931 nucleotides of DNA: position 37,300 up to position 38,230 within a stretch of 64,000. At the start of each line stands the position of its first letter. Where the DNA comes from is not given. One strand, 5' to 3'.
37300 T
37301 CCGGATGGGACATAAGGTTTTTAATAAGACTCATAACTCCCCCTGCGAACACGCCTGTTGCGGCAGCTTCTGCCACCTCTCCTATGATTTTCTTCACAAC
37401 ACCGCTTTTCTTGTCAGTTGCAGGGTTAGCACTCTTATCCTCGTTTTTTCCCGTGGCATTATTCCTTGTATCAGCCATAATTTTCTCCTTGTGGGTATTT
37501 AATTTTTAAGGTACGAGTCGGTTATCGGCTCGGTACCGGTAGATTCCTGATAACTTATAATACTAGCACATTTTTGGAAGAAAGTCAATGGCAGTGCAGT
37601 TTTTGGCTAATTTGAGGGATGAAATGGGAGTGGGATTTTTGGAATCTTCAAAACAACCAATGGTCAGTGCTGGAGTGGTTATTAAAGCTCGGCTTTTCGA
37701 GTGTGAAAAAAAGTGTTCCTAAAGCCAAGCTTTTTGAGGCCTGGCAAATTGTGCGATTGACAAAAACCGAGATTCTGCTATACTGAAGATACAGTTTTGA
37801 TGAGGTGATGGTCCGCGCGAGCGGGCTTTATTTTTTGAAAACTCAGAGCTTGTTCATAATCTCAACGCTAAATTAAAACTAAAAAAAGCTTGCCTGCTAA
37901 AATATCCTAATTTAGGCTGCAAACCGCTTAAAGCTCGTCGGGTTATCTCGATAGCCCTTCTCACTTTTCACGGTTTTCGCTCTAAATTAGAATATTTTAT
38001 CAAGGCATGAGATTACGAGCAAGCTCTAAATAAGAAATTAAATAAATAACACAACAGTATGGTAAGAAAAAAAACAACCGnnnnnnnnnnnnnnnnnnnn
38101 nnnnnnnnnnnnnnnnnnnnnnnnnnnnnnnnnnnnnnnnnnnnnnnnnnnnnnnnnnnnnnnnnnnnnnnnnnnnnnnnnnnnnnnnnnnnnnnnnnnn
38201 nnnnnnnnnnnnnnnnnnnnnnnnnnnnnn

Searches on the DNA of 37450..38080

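Call 49: search_rna_families(source=window, start=37450, end=38080, threshold=evalue, max_evalue=1)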
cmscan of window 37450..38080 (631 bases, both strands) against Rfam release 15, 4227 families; matches with E-value up to 1: 0.
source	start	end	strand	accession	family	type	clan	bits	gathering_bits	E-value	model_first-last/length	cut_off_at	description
